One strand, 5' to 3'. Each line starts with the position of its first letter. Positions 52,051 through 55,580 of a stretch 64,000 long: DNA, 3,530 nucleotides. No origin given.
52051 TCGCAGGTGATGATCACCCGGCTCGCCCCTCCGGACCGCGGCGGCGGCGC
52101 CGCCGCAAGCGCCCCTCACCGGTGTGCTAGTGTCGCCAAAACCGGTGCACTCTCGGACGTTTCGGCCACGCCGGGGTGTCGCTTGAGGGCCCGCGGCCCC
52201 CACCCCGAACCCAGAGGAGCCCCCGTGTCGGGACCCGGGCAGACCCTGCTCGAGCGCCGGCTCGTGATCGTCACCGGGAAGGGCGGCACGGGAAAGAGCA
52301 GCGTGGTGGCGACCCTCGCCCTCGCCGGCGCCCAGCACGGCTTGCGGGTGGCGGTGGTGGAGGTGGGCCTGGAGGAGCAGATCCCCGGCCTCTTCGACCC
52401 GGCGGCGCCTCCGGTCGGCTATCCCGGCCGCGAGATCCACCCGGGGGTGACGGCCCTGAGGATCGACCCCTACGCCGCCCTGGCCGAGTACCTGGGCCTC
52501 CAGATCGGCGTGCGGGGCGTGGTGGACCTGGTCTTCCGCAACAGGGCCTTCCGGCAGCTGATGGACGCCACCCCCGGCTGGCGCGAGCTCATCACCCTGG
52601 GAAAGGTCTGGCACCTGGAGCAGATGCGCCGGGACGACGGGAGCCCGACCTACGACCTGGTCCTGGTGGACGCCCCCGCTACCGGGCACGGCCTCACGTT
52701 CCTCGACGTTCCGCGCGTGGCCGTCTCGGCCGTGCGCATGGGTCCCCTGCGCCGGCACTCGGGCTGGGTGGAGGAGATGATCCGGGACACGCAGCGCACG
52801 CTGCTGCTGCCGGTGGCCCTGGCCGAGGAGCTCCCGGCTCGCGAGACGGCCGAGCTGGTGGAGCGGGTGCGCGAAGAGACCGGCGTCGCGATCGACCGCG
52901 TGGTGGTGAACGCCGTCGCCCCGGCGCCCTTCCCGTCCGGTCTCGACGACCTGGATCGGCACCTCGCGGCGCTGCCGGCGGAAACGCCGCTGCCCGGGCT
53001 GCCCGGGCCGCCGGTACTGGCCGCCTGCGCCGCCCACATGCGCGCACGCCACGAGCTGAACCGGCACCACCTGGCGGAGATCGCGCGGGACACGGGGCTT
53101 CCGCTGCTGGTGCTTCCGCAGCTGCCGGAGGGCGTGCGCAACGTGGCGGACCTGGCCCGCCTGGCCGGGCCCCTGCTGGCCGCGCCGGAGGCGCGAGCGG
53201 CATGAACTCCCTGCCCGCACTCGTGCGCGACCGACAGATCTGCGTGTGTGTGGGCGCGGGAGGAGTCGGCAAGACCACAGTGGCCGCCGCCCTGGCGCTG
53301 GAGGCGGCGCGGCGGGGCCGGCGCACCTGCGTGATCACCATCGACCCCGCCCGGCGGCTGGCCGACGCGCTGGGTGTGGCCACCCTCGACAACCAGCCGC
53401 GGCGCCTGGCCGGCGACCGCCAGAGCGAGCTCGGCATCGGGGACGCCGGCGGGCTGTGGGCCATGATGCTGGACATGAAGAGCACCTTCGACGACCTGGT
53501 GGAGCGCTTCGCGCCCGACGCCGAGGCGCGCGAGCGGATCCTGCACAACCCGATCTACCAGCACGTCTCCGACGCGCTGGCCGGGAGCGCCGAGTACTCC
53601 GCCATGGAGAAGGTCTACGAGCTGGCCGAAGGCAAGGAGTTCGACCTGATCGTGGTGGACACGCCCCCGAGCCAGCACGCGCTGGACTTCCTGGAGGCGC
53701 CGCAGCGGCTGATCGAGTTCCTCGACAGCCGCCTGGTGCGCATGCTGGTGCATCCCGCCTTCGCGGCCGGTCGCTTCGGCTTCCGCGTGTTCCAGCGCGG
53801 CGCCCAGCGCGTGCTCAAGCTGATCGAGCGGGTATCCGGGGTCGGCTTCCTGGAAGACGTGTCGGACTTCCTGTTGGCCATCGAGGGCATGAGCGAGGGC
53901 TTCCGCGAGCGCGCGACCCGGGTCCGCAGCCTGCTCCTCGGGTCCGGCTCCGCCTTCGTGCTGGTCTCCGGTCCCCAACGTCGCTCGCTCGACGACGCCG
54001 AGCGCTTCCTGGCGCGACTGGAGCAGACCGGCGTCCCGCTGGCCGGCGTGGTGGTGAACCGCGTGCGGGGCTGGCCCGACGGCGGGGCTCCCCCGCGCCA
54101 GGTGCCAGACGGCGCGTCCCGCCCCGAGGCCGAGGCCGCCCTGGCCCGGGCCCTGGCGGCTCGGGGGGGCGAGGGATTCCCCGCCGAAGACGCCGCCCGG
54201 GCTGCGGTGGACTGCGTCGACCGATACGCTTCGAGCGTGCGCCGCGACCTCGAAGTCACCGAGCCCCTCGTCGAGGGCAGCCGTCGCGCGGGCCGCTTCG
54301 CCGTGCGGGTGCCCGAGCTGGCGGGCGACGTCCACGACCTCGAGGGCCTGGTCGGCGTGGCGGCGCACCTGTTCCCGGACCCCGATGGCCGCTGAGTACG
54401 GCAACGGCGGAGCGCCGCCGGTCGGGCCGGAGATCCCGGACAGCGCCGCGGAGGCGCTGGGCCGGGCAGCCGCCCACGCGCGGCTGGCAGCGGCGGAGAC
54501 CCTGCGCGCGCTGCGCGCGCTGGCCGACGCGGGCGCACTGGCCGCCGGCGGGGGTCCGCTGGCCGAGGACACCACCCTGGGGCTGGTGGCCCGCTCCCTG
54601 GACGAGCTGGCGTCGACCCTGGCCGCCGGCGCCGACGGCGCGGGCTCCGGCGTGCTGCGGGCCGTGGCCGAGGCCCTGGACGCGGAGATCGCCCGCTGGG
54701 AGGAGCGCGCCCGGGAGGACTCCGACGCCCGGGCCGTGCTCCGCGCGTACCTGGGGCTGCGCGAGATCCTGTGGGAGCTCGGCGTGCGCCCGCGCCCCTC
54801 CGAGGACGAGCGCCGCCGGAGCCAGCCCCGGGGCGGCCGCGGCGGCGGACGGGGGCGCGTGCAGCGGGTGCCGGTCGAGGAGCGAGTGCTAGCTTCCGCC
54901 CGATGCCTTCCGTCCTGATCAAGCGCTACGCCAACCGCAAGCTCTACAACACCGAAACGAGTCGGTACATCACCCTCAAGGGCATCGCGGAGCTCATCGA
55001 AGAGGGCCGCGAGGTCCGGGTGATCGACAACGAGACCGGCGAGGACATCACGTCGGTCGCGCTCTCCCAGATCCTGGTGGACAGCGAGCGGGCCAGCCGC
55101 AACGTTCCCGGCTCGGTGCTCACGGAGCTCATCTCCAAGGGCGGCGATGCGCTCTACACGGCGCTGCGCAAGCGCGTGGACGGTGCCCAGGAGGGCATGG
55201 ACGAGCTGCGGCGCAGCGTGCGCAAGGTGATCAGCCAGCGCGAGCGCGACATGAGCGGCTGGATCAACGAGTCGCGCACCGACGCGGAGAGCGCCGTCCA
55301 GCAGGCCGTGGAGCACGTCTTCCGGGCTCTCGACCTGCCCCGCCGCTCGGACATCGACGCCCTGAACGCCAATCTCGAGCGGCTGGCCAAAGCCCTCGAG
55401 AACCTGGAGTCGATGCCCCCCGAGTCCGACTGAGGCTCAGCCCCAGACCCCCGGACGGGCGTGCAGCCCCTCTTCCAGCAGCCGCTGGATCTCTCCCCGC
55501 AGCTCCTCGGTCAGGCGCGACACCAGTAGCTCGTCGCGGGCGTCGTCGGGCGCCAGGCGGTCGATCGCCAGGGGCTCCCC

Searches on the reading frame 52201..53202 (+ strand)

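Call 66: search_protein_families(library=pfam, proteins=[window:52201-53202:+], max_evalue=0.00001)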
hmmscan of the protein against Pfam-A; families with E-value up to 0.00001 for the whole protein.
window:52201-53202:+ (334 aa): 3 families
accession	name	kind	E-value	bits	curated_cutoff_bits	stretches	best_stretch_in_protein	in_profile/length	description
PF02374.21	ArsA_ATPase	-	7.2e-18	65.3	24.3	1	20-177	2-151/305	Anion-transporting ATPase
PF01656.29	CbiA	-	1.2e-07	32.2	25.4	1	21-212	1-54/125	CobQ/CobB/MinD/ParA nucleotide binding domain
PF10609.15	ParA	-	7.2e-06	26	27.1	0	19-56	4-41/246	NUBPL iron-transfer P-loop NTPase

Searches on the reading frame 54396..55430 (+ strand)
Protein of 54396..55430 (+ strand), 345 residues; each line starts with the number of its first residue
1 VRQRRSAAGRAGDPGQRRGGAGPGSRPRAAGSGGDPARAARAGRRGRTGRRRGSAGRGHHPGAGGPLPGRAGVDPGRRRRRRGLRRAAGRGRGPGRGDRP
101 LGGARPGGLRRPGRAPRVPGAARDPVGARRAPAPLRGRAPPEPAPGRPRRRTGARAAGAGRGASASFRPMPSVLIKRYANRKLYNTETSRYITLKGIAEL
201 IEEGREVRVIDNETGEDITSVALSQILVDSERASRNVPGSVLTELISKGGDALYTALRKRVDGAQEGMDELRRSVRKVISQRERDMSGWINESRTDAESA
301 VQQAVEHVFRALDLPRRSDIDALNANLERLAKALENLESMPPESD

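Call 66: search_protein_families(library=pfam, proteins=[window:54396-55430:+], max_evalue=0.00001)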
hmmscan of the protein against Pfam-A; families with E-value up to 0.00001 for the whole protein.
window:54396-55430:+ (345 aa): 2 families
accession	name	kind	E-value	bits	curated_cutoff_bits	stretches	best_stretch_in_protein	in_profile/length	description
PF07879.16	PHB_acc_N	-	3.8e-26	91.4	25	1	174-232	1-59/61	PHB/PHA accumulation regulator DNA-binding domain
PF05597.16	Phasin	-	1.7e-06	28.5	28.8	1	264-338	51-125/126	Poly(hydroxyalcanoate) granule associated protein (phasin)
